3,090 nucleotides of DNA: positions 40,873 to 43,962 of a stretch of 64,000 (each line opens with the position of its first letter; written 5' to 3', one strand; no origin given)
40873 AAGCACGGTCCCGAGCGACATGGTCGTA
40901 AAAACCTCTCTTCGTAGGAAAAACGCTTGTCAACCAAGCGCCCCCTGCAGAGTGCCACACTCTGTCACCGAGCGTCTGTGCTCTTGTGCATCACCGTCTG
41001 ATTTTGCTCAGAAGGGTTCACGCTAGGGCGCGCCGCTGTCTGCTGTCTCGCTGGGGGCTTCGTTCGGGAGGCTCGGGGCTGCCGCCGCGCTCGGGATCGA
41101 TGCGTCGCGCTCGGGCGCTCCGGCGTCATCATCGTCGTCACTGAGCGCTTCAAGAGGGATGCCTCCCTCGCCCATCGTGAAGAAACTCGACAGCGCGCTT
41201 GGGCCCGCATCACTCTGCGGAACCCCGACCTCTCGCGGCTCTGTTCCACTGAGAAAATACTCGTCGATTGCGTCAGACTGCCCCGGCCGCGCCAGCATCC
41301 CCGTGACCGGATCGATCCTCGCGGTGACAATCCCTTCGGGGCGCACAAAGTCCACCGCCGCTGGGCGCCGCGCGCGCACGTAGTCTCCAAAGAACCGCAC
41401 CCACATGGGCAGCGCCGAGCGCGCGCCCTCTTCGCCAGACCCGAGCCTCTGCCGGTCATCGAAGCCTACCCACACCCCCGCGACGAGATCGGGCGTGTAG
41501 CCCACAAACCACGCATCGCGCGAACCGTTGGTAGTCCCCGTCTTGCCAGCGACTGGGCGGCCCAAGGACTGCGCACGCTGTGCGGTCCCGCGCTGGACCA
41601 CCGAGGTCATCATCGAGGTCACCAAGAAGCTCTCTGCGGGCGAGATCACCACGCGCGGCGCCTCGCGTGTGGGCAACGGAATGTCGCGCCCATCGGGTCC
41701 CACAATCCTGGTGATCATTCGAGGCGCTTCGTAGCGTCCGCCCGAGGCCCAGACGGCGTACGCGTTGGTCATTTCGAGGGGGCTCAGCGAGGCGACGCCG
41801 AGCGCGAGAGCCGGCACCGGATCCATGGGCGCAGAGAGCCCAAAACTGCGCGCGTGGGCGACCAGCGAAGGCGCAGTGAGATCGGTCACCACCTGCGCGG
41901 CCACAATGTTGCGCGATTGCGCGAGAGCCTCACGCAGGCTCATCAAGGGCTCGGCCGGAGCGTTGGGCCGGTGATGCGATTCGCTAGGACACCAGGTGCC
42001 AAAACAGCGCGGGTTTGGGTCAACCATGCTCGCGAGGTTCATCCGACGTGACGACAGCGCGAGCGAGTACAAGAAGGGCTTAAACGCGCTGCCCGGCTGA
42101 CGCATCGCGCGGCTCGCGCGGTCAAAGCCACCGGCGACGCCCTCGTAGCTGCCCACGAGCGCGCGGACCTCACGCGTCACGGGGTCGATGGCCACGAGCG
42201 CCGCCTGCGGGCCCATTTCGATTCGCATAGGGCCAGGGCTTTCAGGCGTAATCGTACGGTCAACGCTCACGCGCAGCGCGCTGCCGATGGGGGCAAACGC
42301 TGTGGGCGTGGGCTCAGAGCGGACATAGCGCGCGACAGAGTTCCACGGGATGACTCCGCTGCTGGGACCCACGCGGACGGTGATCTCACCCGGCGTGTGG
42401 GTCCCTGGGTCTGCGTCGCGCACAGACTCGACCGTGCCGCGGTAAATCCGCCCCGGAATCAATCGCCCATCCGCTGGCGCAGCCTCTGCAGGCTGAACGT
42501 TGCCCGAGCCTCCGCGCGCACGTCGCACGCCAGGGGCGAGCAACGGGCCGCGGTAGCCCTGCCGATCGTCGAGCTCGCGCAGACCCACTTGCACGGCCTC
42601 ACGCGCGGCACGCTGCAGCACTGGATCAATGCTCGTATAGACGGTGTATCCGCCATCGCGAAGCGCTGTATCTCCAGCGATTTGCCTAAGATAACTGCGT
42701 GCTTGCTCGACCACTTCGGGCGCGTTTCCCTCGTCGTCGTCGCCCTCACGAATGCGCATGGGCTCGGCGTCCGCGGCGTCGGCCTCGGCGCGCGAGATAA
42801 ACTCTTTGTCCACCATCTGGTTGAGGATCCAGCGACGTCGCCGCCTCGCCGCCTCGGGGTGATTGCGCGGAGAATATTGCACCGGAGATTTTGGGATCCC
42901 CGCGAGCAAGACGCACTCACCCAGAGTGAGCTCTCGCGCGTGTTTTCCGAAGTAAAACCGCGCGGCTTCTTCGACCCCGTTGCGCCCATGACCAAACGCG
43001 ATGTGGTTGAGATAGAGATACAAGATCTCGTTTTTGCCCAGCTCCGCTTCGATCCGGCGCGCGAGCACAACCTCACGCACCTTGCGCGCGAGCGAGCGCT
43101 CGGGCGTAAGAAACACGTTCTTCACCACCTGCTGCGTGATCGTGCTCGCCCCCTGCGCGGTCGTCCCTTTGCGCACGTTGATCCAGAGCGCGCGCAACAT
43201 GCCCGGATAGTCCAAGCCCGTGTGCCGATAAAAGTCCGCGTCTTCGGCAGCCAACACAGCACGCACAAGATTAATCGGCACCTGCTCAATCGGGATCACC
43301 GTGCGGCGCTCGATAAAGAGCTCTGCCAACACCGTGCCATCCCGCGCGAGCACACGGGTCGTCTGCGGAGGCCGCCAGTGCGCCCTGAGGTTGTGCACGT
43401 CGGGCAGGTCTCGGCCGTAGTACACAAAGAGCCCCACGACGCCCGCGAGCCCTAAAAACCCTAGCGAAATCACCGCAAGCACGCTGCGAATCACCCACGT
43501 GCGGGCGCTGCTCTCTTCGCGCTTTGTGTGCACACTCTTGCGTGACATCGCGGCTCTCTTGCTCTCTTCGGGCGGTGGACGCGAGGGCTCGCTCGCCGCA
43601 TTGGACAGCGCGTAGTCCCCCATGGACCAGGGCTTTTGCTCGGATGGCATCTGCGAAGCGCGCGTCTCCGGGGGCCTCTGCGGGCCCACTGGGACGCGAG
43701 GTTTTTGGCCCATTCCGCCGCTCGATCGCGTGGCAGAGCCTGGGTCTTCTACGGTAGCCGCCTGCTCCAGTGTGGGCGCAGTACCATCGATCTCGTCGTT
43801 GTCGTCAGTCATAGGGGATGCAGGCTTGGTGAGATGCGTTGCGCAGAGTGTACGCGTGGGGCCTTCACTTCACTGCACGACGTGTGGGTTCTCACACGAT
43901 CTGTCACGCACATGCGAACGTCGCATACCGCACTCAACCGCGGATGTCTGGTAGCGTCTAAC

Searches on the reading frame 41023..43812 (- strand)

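Call 14: search_protein_families(library=pfam, proteins=[window:41023-43812:-], max_evalue=0.001)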
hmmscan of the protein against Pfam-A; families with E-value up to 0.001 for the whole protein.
window:41023-43812:- (929 aa): 2 families
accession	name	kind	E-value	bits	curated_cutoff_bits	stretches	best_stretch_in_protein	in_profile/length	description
PF00912.28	Transgly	-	1.1e-63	214.3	27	1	159-333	2-177/178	Transglycosylase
PF00905.27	Transpeptidase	-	2.2e-27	96.5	22.1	1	538-775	2-267/299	Penicillin binding protein transpeptidase domain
